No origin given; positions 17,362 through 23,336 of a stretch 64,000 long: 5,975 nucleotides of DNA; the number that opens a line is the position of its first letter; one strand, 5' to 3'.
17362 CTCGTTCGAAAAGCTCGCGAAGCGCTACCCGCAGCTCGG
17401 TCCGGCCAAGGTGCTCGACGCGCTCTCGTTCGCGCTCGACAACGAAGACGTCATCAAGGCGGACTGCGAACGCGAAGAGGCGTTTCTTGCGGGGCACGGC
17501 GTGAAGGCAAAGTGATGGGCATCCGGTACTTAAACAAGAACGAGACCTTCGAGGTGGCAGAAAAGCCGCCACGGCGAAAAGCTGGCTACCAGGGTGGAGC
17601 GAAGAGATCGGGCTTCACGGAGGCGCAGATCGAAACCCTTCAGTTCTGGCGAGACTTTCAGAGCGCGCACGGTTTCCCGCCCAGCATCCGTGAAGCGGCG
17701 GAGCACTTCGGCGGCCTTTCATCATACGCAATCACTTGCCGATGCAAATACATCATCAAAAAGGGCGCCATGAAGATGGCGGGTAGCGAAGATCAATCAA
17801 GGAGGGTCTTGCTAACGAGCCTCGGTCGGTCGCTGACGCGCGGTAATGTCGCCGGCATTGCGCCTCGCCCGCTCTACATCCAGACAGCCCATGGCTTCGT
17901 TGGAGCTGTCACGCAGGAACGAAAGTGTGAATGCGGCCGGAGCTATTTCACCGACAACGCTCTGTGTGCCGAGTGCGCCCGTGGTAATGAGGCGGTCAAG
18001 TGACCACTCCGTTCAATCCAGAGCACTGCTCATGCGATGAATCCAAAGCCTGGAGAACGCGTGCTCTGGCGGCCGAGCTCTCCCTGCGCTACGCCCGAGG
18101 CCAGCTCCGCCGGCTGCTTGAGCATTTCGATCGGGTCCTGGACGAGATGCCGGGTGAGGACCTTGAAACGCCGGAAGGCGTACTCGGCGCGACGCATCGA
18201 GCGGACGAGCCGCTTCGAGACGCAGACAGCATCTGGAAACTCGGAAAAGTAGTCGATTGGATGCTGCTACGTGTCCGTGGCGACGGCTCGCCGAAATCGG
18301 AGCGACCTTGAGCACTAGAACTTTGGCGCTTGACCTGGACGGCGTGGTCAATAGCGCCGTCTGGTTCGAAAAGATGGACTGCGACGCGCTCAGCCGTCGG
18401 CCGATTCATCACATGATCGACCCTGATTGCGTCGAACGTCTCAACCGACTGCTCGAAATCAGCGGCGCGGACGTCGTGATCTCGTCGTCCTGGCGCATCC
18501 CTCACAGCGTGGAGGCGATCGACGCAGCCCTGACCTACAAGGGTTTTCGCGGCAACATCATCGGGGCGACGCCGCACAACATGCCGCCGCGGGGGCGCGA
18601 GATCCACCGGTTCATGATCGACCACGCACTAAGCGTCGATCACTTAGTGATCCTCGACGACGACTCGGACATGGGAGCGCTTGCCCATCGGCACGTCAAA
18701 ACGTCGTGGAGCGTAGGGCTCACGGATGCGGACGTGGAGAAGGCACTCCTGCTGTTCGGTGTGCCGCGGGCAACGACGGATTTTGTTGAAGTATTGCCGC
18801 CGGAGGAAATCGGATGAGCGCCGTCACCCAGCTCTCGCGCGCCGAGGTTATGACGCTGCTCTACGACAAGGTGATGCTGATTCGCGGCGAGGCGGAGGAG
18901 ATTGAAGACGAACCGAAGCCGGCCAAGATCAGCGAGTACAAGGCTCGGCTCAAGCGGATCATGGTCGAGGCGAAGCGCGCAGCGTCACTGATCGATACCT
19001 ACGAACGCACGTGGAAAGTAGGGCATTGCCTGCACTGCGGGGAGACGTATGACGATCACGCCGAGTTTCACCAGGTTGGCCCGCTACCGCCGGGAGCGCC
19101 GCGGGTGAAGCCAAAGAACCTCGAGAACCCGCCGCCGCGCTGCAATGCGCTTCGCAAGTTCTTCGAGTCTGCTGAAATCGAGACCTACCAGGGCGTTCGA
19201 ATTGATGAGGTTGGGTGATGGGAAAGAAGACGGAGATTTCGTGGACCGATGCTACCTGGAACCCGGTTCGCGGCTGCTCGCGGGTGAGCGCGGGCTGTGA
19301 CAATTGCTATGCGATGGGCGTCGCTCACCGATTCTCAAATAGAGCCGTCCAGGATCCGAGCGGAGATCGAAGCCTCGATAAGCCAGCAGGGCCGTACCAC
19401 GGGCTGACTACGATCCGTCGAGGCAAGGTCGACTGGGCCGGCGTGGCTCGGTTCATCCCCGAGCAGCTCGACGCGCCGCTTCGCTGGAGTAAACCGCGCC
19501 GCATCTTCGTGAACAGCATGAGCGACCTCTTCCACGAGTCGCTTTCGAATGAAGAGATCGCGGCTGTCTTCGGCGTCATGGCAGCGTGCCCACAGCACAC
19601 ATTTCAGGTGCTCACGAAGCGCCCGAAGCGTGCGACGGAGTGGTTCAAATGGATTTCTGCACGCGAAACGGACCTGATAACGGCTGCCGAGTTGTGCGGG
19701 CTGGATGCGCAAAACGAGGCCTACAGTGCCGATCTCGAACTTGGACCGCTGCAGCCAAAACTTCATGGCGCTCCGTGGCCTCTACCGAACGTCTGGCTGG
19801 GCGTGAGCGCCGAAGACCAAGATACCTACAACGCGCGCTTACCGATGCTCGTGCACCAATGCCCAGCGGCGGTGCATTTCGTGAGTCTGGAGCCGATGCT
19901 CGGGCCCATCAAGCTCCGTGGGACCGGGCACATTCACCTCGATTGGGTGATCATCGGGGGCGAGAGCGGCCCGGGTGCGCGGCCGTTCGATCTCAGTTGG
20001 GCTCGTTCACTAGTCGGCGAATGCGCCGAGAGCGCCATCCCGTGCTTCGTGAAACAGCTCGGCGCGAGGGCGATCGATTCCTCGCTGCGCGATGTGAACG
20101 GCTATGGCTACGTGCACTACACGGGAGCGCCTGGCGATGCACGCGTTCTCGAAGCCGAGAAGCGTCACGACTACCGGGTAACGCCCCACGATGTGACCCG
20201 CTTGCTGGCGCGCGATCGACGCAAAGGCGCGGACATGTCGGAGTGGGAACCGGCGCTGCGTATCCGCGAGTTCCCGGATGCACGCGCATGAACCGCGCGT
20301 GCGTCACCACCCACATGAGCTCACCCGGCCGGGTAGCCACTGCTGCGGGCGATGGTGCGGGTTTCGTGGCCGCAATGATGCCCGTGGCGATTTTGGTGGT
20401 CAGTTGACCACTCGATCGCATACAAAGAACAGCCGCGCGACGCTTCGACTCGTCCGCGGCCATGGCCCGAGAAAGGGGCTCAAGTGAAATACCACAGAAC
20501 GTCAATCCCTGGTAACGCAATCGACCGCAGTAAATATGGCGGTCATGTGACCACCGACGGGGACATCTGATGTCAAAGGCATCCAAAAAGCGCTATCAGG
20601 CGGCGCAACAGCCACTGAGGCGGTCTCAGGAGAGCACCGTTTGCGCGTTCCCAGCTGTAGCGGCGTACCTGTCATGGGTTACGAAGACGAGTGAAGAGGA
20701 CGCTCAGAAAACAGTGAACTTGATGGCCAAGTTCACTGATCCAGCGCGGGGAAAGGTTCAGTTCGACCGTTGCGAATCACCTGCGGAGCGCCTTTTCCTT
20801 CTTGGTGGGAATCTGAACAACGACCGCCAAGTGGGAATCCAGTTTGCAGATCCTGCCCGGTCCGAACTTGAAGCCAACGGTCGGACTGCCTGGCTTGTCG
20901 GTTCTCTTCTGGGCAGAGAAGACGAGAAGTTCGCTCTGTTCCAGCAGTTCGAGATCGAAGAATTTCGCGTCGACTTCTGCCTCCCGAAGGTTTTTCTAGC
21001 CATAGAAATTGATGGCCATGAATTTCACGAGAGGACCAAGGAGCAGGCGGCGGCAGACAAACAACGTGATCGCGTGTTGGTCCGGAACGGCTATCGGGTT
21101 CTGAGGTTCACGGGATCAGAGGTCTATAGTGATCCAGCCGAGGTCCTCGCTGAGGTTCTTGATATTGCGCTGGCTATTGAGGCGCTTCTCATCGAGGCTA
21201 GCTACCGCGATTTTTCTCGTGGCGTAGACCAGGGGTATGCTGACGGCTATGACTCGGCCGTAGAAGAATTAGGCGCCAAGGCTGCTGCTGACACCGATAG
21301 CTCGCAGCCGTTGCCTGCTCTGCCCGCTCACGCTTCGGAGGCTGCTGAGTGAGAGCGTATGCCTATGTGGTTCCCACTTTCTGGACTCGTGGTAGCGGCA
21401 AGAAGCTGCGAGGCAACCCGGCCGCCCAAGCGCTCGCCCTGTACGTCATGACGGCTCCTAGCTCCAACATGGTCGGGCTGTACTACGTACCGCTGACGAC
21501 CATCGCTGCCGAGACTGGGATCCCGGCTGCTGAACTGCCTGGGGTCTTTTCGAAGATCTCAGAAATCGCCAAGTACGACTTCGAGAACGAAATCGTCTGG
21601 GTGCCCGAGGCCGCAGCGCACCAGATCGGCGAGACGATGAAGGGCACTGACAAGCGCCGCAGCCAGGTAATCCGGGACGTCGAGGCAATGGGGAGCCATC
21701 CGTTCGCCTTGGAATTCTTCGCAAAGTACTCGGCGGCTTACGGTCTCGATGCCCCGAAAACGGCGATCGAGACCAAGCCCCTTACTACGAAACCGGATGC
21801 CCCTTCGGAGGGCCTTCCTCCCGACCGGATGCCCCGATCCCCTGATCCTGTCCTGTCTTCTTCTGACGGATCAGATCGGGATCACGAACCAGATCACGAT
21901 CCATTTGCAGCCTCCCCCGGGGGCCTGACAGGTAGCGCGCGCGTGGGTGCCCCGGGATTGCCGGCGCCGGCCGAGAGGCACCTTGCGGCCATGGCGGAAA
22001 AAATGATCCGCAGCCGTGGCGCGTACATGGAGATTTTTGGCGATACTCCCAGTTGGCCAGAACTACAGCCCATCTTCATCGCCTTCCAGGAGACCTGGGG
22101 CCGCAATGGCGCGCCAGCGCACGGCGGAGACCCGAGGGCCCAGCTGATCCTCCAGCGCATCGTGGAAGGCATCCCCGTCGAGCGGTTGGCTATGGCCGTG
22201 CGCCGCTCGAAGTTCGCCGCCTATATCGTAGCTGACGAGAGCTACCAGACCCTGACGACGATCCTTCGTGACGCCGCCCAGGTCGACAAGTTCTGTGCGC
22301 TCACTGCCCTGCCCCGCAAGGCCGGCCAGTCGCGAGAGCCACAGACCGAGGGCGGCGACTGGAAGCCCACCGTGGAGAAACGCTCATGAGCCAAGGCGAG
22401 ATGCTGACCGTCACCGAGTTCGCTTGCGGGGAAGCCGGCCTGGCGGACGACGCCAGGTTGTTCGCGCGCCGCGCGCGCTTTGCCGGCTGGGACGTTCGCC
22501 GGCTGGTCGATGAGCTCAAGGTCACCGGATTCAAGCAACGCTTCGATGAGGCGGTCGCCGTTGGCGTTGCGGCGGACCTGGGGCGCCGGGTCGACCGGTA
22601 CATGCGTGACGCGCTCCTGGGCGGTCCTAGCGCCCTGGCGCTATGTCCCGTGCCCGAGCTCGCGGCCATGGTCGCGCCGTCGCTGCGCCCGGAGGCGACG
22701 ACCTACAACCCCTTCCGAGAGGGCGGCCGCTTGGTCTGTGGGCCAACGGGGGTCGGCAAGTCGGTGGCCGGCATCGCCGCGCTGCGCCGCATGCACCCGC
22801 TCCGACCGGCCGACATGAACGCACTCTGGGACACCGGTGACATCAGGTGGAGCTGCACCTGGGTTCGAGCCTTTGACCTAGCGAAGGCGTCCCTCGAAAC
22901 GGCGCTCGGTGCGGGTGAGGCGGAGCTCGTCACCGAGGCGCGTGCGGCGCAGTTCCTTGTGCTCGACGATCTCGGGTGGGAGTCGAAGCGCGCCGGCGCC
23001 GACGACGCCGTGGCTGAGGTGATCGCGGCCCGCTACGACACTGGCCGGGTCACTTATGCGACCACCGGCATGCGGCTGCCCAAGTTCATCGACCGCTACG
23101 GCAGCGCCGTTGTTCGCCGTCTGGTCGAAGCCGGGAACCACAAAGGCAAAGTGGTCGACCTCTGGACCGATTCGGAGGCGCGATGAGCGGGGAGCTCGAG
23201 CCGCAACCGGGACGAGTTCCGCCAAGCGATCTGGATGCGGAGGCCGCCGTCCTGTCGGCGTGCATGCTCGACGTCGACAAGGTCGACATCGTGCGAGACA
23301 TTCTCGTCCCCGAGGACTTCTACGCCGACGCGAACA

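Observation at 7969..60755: Dispersed 16-bp palindrome GGTCA-N2-TGACC at gene junctions, reminiscent of a stoperator or start-associated sequence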

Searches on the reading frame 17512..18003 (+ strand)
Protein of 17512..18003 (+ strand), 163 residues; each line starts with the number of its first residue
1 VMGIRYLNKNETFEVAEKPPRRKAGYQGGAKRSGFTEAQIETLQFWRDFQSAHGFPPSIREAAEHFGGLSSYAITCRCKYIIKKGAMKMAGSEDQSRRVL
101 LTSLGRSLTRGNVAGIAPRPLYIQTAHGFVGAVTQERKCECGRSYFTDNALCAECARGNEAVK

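Call 8: search_protein_families(library=pfam, proteins=[window:17512-18003:+], max_evalue=0.01)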
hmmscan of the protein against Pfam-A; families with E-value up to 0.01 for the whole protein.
window:17512-18003:+ (163 aa): 1 family
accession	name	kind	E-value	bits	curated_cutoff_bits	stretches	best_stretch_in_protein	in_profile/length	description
PF01726.22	LexA_DNA_bind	-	4.8e-08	33.1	23.7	1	34-90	3-59/65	LexA DNA binding domain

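Call 29: search_protein_families(library=phrogs, proteins=[window:17515-18003:+], max_evalue=0.01)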
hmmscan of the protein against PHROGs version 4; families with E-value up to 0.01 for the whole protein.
window:17515-18003:+ (162 aa): 3 families
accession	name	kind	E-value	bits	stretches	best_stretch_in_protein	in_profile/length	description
phrog_24920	-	unknown function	2.9e-07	31.5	1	34-101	4-69/125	-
phrog_3502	-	unknown function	4.5e-07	31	1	30-99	45-114/131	-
phrog_362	-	transcription regulation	3.2e-05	25.2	1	34-89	4-59/106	transcriptional repressor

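Call 35: find_related_loci(query=window:17515-18003:+, collection=viral_contigs, flank=10000)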
Query window:17515-18003:+ (162 aa) in viral_contigs; peptide patterns used: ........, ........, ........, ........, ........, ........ (x = any residue, [..] = any of these).
15 stretches matched a pattern, but none encodes a relative of the query by tblastn (E <= 1e-3).

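Call 96: search_protein_families(library=ncbifam, proteins=[window:17515-18003:+], max_evalue=0.01)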
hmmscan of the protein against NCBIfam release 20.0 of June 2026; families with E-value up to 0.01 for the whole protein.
window:17515-18003:+ (162 aa): 1 family
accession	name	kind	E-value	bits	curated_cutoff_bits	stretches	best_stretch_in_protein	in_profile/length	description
TIGR00498.1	lexA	equivalog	3.2e-06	26.9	110.95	1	33-99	3-67/203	transcriptional repressor LexA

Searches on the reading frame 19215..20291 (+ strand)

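Call 7: search_protein_families(library=pfam, proteins=[window:19215-20291:+])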
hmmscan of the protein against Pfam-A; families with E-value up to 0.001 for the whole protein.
window:19215-20291:+ (358 aa): 1 family
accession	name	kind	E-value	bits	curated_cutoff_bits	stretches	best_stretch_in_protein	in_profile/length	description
PF07505.17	DUF5131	-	1.4e-73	247.8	28.9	1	5-288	1-221/243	Protein of unknown function (DUF5131)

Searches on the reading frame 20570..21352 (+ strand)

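Call 8: search_protein_families(library=pfam, proteins=[window:20570-21352:+], max_evalue=0.01)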
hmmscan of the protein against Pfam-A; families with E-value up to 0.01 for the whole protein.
window:20570-21352:+ (260 aa): 2 families
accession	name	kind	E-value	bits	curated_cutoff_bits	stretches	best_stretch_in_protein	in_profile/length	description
PF04480.18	DUF559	-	1.8e-12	47.5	20.6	1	120-198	32-106/109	Protein of unknown function (DUF559)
PF18741.7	MTES_1575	-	1e-11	45.1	38.2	1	121-197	14-93/96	REase_MTES_1575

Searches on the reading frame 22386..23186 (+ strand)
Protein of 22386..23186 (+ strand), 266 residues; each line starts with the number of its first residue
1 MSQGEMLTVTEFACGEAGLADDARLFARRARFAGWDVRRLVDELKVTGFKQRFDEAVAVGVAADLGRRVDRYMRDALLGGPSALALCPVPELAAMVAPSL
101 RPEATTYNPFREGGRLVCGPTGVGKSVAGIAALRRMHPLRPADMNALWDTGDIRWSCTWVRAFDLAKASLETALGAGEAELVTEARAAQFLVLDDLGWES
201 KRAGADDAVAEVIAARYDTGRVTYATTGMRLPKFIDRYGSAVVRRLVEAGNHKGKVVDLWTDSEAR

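Call 65: search_protein_families(library=pfam, proteins=[window:22386-23186:+], max_evalue=0.1)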
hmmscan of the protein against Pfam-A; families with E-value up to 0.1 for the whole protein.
window:22386-23186:+ (266 aa): 1 family
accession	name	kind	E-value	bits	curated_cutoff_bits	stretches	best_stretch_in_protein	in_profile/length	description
PF01695.23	IstB_IS21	-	0.03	14.3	24.1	0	156-223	122-189/238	IstB-like ATP binding protein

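Call 80: find_related_loci(query=A6, collection=genome_contigs, flank=10000)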
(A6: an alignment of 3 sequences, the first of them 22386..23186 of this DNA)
Query A6 (266 aa) in genome_contigs; peptide patterns used: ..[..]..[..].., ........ (x = any residue, [..] = any of these).
69 stretches matched a pattern; 1 encode a relative of the query (tblastn E <= 1e-3); 1 distinct loci.
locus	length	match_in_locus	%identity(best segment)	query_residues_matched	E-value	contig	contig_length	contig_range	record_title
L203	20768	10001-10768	35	22-265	3e-31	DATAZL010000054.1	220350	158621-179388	MAG TPA_asm: Polyangiaceae bacterium isolate SMAG_U5704 k141_1316210, whole genome shotgun sequence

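Call 81: find_related_loci(query=A6, collection=viral_contigs, flank=10000)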
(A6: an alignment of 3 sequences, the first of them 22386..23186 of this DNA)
Query A6 (266 aa) in viral_contigs; peptide patterns used: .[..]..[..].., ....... (x = any residue, [..] = any of these).
86 stretches matched a pattern; 2 encode a relative of the query (tblastn E <= 1e-3); 2 distinct loci.
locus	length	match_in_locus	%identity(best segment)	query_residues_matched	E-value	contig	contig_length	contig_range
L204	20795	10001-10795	92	1-266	2e-161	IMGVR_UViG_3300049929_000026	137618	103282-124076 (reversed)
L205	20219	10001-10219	41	185-259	1e-9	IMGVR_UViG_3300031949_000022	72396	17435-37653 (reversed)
